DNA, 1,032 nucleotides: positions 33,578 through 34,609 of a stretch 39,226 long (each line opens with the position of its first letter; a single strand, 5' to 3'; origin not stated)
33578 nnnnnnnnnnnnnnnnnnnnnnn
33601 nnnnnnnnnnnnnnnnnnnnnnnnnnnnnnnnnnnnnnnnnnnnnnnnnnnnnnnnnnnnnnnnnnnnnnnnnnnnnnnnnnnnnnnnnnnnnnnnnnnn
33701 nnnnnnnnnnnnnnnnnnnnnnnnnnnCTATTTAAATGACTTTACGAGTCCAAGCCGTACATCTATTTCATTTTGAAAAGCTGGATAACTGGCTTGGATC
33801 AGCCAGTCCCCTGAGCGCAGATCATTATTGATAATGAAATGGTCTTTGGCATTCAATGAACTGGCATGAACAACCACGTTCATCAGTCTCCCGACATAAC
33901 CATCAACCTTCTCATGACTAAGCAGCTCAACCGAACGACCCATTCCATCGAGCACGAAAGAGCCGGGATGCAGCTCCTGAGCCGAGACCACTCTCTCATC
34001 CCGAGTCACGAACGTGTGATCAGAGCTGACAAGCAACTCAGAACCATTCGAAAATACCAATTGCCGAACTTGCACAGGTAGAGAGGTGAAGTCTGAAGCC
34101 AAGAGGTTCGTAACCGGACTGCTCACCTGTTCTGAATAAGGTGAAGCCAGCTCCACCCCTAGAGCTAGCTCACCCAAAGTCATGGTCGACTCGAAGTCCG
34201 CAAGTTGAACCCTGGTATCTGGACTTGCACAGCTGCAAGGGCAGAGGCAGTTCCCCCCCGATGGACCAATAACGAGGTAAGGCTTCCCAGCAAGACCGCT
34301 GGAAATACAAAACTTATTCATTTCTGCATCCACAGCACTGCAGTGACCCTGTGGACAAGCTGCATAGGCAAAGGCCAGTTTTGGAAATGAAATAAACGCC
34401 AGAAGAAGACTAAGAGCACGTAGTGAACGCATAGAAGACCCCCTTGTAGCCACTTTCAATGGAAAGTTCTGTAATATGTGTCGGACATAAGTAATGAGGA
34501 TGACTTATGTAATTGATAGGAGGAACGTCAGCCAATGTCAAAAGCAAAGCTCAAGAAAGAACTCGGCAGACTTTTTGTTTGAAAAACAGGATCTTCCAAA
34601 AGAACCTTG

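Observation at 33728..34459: Secreted Hint-domain protein next to a metzincin: possible autoprocessing toxin/effector module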

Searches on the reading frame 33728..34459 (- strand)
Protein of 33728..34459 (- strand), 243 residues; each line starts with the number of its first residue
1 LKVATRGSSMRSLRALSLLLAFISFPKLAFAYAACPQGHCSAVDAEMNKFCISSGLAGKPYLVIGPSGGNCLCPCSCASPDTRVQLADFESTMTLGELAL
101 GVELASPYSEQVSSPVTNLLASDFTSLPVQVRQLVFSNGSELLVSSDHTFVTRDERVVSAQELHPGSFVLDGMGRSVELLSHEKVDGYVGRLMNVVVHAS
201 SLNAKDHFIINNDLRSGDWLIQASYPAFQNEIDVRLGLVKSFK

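Call 3: search_protein_families(library=pfam, proteins=[window:33728-34459:-], max_evalue=1)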
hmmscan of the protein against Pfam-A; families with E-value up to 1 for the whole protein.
window:33728-34459:- (243 aa): 1 family
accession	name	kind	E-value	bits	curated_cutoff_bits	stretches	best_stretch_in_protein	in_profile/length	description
PF14890.11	Intein_splicing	-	0.036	14.3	35.8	1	116-170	38-93/155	Intein splicing domain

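Call 4: search_protein_families(library=ncbifam, proteins=[window:33728-34459:-], max_evalue=1)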
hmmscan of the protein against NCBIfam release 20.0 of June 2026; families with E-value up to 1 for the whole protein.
window:33728-34459:- (243 aa): 2 families
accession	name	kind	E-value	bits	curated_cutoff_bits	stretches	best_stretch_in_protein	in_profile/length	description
NF038136.1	rSAM_Rv_intein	exception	0.015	14.2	700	1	75-164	73-163/574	intein-containing Rv2578c family radical SAM protein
NF052663.1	RtcB_rel_intein2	exception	0.11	11.3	1050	1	124-168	125-169/626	intein-containing RctB family protein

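Call 5: find_homologous_proteins(query=window:33728-34459:-, max_evalue=0.001)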
Query window:33728-34459:- (243 aa): 6 proteins with E <= 0.001 among 961 candidates.
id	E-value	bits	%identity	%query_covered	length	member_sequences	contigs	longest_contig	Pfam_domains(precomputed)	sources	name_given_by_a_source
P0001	1.3e-150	517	100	96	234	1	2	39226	-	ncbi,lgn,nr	ncbi:MAG: hypothetical protein KA436_04640 [Oligoflexales bacterium]|nr:hypothetical protein [Oligof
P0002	5.3e-91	322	64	88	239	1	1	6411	-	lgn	-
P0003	1.1e-85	305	62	88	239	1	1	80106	-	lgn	-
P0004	4.7e-59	218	42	96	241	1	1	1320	-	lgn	-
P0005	1.3e-46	177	39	89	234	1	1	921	-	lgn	-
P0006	4.0e-43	165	40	86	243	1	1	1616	-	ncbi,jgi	jgi:hypothetical protein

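Call 6: search_solved_structures(query=window:33728-34459:-, max_evalue=10, show_alignments=3)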
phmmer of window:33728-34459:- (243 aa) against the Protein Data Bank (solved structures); distinct sequences matched with E-value up to 10: 2.
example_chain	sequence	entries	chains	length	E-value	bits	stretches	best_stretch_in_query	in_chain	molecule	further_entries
4hz9_B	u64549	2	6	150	0.42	13.2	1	188-222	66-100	Putative periplasmic protein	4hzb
5b13_G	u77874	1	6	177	0.95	12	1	12-52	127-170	Phycoerythrin beta subunit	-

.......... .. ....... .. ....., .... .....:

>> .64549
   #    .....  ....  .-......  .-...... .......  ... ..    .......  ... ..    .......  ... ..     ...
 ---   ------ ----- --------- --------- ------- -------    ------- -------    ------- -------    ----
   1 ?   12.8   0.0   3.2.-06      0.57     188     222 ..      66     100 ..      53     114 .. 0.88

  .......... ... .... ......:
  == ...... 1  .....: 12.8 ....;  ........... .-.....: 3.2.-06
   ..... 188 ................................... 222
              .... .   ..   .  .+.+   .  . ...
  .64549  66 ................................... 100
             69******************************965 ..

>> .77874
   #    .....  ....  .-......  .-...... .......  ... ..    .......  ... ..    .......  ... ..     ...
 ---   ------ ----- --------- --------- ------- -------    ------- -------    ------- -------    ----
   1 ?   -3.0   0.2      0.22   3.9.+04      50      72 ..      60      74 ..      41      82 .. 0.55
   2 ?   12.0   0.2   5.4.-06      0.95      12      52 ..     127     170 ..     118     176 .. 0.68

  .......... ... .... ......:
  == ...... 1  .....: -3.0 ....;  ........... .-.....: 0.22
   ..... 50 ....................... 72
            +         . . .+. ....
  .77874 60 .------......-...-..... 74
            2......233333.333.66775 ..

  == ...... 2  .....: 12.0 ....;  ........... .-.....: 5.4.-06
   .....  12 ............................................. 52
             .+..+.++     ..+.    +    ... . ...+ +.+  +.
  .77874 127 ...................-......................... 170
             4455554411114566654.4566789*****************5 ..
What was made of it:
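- Tried and rejected: A single-sequence PDB search found nothing relevant (call 6).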

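Call 11: find_encoding_contigs(protein=P0003, flank=10000, max_places=3)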
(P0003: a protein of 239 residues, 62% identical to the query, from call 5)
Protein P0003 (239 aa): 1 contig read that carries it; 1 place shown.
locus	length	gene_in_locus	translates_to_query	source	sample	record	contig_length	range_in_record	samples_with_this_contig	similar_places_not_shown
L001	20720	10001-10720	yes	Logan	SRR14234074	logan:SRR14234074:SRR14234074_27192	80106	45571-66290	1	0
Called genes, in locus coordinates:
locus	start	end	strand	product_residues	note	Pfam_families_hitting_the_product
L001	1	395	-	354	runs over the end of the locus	PF00724:Oxidored_FMN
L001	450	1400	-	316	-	-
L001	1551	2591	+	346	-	PF13738:Pyr_redox_3 (weak)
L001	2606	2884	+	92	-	PF11731:Cdd1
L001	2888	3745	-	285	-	PF00756:Esterase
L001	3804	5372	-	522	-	PF05569:Peptidase_M56, PF01464:SLT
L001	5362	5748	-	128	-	PF03965:Penicillinase_R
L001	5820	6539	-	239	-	PF00440:TetR_N, PF16295:TetR_C_10, PF22604:TetR_HI_0893_C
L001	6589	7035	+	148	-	-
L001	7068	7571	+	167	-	-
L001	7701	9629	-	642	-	-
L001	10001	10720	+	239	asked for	-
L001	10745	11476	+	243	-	-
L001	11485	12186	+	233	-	-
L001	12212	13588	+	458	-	-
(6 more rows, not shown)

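Call 12: find_encoding_contigs(protein=P0002, flank=10000, max_places=3)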
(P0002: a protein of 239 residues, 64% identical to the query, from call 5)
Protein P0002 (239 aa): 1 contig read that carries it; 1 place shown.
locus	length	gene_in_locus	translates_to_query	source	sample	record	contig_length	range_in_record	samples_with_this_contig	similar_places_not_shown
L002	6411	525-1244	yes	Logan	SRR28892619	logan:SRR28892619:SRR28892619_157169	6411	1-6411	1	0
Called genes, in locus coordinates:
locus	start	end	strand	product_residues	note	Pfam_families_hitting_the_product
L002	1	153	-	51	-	?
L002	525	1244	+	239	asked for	-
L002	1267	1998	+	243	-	-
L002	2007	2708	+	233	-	-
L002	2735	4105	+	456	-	-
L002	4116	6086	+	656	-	PF14580:LRR_9 (faint), PF23211:LRR_LRWD1 (faint), PF12799:LRR_4, PF13855:LRR_8 (weak)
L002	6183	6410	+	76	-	?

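Call 18: search_protein_representatives(alignment_id=A1)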
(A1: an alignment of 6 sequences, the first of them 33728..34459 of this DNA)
Query: 6 sequences, 236 profile positions. Proteins with E-value up to 0.001 (for the whole library): 1034; up to 1e-10: 131; up to 1e-30: 39. The best 150 are listed.
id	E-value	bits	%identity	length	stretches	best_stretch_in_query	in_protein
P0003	7.7e-116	401.6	-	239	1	1-235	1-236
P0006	1.8e-99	348.0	-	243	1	2-236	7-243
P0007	5.9e-91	320.2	-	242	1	6-233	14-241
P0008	1.5e-71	256.6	-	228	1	10-233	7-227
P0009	2.5e-67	242.9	-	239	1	13-233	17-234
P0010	6.8e-65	234.9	-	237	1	6-233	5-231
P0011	1.4e-59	217.4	-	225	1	5-229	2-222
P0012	5.9e-58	212.2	-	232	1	9-225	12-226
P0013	1.1e-56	208.0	-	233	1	16-230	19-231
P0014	1.2e-56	207.9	-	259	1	7-233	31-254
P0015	1.5e-56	207.6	-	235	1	9-228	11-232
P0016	1.5e-55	204.2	-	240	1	4-231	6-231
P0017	5.4e-55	202.5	-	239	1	8-233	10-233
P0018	5.9e-52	192.5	-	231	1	4-234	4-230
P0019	5.8e-50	186.0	-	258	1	4-231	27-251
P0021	1.2e-49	185.0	-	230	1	4-227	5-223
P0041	5.7e-32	127.1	-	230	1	9-225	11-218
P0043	6.9e-31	123.6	-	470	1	1-221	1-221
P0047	3.8e-29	117.9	-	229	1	1-225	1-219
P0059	5.7e-26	107.5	-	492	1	5-212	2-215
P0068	1.6e-19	86.4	-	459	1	23-217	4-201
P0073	1.5e-18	83.2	-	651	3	18-215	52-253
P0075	3.1e-18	82.2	-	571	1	23-213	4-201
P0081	4.0e-16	75.2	-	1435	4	67-188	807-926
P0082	7.6e-16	74.3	-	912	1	21-217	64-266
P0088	7.7e-15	71.0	-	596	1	59-220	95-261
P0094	6.7e-14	68.0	-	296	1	61-214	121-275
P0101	4.3e-13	65.3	-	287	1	60-223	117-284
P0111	3.5e-12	62.3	-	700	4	66-145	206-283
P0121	1.7e-11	60.1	-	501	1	40-213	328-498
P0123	1.9e-11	59.9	-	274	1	63-220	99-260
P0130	5.8e-11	58.4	-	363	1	67-214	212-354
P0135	9.5e-11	57.6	-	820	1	66-220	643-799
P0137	1.9e-10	56.7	-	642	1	66-214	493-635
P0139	2.1e-10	56.5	-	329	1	62-220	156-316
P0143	3.8e-10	55.7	-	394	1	128-214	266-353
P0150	7.1e-10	54.8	-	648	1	64-217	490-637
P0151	7.4e-10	54.7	-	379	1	66-217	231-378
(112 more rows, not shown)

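Call 19: search_protein_families(library=pfam, proteins=[P0043, P0059, P0068, P0075, P0082, P0073, P0081, P0111, P0094, P0135], max_evalue=0.01)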
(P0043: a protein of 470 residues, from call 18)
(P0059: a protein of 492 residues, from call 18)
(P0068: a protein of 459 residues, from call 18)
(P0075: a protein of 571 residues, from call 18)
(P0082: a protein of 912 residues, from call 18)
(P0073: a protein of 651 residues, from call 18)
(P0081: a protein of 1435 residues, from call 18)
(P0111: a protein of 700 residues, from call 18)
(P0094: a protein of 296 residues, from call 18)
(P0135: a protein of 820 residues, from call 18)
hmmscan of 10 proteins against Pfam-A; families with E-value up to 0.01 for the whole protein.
P0043 (470 aa): 1 family
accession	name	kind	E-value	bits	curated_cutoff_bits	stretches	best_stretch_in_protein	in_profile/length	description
PF01435.24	Peptidase_M48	-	0.0029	17.9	20.3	1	305-365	20-79/186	Peptidase family M48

P0059 (492 aa): 2 families
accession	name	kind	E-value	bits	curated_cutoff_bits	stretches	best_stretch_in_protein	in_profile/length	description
PF01435.24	Peptidase_M48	-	2.2e-05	24.8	20.3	1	314-369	25-79/186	Peptidase family M48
PF01079.26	Hint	-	0.00028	21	29.7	1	65-141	12-86/213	Hint module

P0068 (459 aa): 2 families
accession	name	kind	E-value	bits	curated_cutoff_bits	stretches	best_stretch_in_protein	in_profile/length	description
PF07591.16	PT-HINT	-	2.9e-08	34.5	27.7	1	57-170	2-114/137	Pretoxin HINT domain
PF13403.11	Hint_2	-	0.0038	18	28.4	0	50-79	2-31/147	Hint domain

P0075 (571 aa): 0 families

P0082 (912 aa): 5 families
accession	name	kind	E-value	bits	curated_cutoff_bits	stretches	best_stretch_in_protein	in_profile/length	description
PF13688.12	Reprolysin_5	-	7.8e-23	82.2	27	1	696-875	5-196/196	Metallo-peptidase family M12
PF13582.12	Reprolysin_3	-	2.8e-14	54.1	22.4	1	717-833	4-122/123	Metallo-peptidase family M12B Reprolysin-like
PF13583.11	Reprolysin_4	-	1.6e-11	44.7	22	1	696-880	5-190/203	Metallo-peptidase family M12B Reprolysin-like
PF13574.12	Reprolysin_2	-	5.7e-06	26.8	27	0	404-424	126-146/195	Metallo-peptidase family M12B Reprolysin-like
PF01435.24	Peptidase_M48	-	0.0026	18.1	20.3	0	368-415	32-77/186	Peptidase family M48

P0073 (651 aa): 2 families
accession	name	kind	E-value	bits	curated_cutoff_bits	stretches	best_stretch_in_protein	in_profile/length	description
PF13403.11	Hint_2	-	0.0018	19.1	28.4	1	102-145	2-45/147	Hint domain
PF01435.24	Peptidase_M48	-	0.0035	17.6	20.3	0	357-405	32-78/186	Peptidase family M48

P0081 (1435 aa): 14 families
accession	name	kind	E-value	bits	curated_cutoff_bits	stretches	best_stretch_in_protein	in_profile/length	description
PF07591.16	PT-HINT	-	1.2e-90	301.3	27.7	4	1131-1259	2-136/137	Pretoxin HINT domain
PF00082.27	Peptidase_S8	-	1.1e-43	150.1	21.8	1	242-497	1-274/288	Subtilase family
PF14890.11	Intein_splicing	-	9.8e-32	110.3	35.8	3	1139-1259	11-155/155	Intein splicing domain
PF18911.6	PKD_4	-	1.5e-19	70.2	27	1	527-611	1-84/85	PKD domain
PF01079.26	Hint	-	6e-19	68.9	29.7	2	951-1028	11-91/213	Hint module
PF08517.17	AXH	-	7.7e-18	65.5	33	1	1125-1201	1-86/116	Ataxin-1 and HBP1 module (AXH)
PF13403.11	Hint_2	-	1.9e-17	64.5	28.4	1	1123-1152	1-30/147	Hint domain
PF00801.26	PKD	-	9.3e-14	51.6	23.5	1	534-606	4-75/80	PKD domain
PF05203.21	Hom_end_hint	-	1.4e-11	45.2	32.1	0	1124-1193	1-74/228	Hom_end-associated Hint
PF22352.2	K319L-like_PKD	-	0.00014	22.3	27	1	547-612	14-84/84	K319L-like, PKD domain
PF23454.1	Zn_ribbon_Brz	-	0.00017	22.5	27.9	0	1338-1351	40-56/58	Transcriptional regulator Brz zinc beta ribbon domain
PF18884.5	TSP3_bac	-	0.00036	20.7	25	1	726-747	1-22/22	Bacterial TSP3 repeat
PF17963.7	Big_9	-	0.0093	17.3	23.6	0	654-689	29-64/89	Bacterial Ig domain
PF19085.6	Choline_bind_2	-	0.0097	16.5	27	0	930-943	10-23/38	Choline-binding repeat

P0111 (700 aa): 9 families
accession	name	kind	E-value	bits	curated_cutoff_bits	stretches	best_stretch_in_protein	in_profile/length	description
PF01079.26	Hint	-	4.1e-31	108.7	29.7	3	56-177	10-133/213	Hint module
PF08517.17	AXH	-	8.4e-30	104.1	33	3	208-289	1-90/116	Ataxin-1 and HBP1 module (AXH)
PF05203.21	Hom_end_hint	-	3.4e-24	86.5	32.1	3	207-233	1-27/228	Hom_end-associated Hint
PF13403.11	Hint_2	-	9.3e-18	65.5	28.4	1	207-251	2-45/147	Hint domain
PF14890.11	Intein_splicing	-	1.8e-17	64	35.8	2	214-286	1-79/155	Intein splicing domain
PF14623.11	Vint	-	8.1e-17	62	27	2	207-310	2-90/166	Hint-domain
PF07591.16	PT-HINT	-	8.7e-14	52.4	27.7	1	71-199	6-123/137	Pretoxin HINT domain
PF22042.2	EF-G_D2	-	4.5e-06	27.1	27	0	45-91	24-73/84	Elongation factor G domain 2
PF06691.16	DUF1189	-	0.002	18.1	28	0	100-154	52-104/244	Protein of unknown function (DUF1189)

P0094 (296 aa): 2 families
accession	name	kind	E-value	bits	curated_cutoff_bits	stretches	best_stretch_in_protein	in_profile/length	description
PF07591.16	PT-HINT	-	1.5e-08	35.4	27.7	1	192-252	57-116/137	Pretoxin HINT domain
PF14890.11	Intein_splicing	-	4.9e-05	23.6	35.8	1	142-224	14-93/155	Intein splicing domain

P0135 (820 aa): 4 families
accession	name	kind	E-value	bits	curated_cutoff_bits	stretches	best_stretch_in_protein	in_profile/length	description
PF07591.16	PT-HINT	-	3.8e-06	27.6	27.7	1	653-764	4-116/137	Pretoxin HINT domain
PF01079.26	Hint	-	0.00058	19.9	29.7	1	641-748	10-133/213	Hint module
PF14623.11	Vint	-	0.00084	19.6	27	1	643-717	1-68/166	Hint-domain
PF05203.21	Hom_end_hint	-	0.0013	19.2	32.1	1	644-671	1-28/228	Hom_end-associated Hint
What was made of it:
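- The profile of the six closest homologues links to bona fide multi-Hint proteins at E of about 1e-16 (calls 18, 19).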

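Call 20: predict_structure(alignment_id=A1)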
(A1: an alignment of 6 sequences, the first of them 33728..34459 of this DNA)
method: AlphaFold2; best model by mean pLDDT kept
length: 243 residues; sequences in the alignment: 6
mean_pLDDT: 38.9   pTM: 0.29
mean pLDDT of the five models: 38.9, 36.6, 35.3, 34.6, 34.6
residues with pLDDT >= 90: 0; 70-90: 0; 50-70: 27; < 50: 216
segments of 3 or more residues with pLDDT < 50: 1-14, 17-19, 21-34, 52-59, 76-243
pLDDT, mean of each block of 10 residues (from residue 1): 42 49 38 46 50 47 55 48 38 34 26 25 34 42 40 43 46 39 34 42 40 27 27 27 21
secondary structure, 60 per line:
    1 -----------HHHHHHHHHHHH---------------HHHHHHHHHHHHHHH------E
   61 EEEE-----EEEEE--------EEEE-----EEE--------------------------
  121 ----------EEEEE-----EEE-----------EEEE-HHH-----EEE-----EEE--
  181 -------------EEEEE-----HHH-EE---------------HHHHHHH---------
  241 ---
elements in order: H12-23 H39-53 E60-64 E70-74 E83-86 E92-94 E131-135 E141-143 E155-158 E168-170 E176-178 E194-198 H225-231
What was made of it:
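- Tried and rejected: With only 6 sequences the model was unusable (pLDDT 39, call 20).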

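Call 26: search_solved_structures(query=A2, max_evalue=1, show_alignments=4)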
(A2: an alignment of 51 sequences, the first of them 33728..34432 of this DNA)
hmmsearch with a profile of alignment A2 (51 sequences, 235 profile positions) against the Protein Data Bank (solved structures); distinct sequences matched with E-value up to 1: 49.
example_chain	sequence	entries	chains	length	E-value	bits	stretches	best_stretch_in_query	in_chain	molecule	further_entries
2lwy_A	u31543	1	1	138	2.2e-10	43.5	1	70-191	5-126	BACTERIAL INTEIN-LIKE DOMAIN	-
6qaz_A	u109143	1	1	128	2.4e-07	33.5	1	73-187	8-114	cyanophage-like gp41-1 intein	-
8w20_A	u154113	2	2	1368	2.5e-06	30.2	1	72-173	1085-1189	Intein C-terminal splicing domain-containing protein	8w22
6riz_A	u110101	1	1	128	4.5e-06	29.4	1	73-179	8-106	gp41-1 intein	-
6y75_A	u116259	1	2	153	5.9e-06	29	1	70-177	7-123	NAD(P)(+)--arginine ADP-ribosyltransferase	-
6y75_B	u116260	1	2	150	6e-06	29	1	70-177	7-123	NAD(P)(+)--arginine ADP-ribosyltransferase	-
6tmm_AAA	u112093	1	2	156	6.4e-06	28.9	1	70-177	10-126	NAD(P)(+)--arginine ADP-ribosyltransferase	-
6tmm_BBB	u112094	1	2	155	7.1e-06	28.7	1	70-177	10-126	NAD(P)(+)--arginine ADP-ribosyltransferase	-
3nzm_A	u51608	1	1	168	9.7e-05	25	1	65-152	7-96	DNA polymerase III subunit alpha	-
4gig_A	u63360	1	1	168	0.00016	24.3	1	65-152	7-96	DNA polymerase III subunit alpha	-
4lx3_A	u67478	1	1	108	0.00036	23.1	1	69-152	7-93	DNA polymerase III, alpha subunit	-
4e2u_A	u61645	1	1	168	0.00042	22.9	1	101-191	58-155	Pho radA intein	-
1zd7_A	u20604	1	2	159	0.00044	22.9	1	69-152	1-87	DNA polymerase III alpha subunit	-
4qfq_A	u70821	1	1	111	0.00052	22.6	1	69-152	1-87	DNA polymerase III, alpha subunit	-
7qil_A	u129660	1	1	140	0.00063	22.3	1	72-154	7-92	DnaE intein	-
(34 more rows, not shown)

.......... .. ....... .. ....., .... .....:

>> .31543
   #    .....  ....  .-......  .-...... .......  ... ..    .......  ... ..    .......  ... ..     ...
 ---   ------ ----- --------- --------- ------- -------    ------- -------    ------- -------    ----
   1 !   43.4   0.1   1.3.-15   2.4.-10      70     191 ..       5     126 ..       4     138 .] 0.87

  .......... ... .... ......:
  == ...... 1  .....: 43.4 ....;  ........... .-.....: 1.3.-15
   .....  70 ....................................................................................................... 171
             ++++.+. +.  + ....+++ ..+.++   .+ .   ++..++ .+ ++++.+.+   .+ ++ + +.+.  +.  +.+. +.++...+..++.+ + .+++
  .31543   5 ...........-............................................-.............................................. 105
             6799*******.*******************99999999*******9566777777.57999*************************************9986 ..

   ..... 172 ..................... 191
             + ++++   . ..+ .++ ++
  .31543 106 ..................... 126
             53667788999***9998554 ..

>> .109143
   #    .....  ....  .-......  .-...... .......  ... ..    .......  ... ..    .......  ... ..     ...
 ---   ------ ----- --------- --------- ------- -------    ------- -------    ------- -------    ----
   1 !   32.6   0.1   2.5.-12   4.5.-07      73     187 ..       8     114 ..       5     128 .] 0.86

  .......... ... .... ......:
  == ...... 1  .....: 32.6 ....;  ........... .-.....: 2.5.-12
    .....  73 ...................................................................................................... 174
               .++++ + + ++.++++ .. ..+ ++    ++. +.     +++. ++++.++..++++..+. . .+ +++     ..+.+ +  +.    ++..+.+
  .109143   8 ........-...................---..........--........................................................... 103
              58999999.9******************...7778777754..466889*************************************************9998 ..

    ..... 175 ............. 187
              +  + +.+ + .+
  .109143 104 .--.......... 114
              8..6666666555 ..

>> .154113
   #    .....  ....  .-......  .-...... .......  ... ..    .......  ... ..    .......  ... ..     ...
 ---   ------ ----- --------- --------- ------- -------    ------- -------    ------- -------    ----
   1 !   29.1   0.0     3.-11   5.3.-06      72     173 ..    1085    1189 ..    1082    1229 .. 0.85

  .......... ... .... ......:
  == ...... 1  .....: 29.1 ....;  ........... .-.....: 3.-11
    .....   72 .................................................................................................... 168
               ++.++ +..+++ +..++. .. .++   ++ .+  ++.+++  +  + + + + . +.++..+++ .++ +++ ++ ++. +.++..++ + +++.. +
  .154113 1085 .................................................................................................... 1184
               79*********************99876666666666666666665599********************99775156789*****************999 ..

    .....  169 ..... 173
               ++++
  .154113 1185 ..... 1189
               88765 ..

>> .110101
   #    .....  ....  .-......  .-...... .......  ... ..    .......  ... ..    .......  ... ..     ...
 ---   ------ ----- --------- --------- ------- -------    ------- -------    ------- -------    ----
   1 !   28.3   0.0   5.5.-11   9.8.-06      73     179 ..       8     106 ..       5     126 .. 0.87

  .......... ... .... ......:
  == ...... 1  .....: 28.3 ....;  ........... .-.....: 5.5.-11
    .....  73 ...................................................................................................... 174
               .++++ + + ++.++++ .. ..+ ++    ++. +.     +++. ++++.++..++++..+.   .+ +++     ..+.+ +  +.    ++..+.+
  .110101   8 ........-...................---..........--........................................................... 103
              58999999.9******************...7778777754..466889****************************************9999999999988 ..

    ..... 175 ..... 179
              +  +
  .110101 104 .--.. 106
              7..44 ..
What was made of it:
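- In those alignments Cys68 aligns with residue 1 and S-x-x-H with T-x-x-H (call 26).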

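Call 27: find_encoding_contigs(protein=P0009, flank=6000, max_places=3)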
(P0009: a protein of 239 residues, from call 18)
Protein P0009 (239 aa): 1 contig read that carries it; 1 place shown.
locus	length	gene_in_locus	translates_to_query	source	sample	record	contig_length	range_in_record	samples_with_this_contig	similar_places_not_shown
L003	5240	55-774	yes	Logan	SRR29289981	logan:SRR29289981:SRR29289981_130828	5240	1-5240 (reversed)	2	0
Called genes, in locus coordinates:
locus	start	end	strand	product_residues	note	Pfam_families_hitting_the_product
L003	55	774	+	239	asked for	-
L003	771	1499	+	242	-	-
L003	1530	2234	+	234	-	-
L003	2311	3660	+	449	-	-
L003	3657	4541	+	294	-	-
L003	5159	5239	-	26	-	?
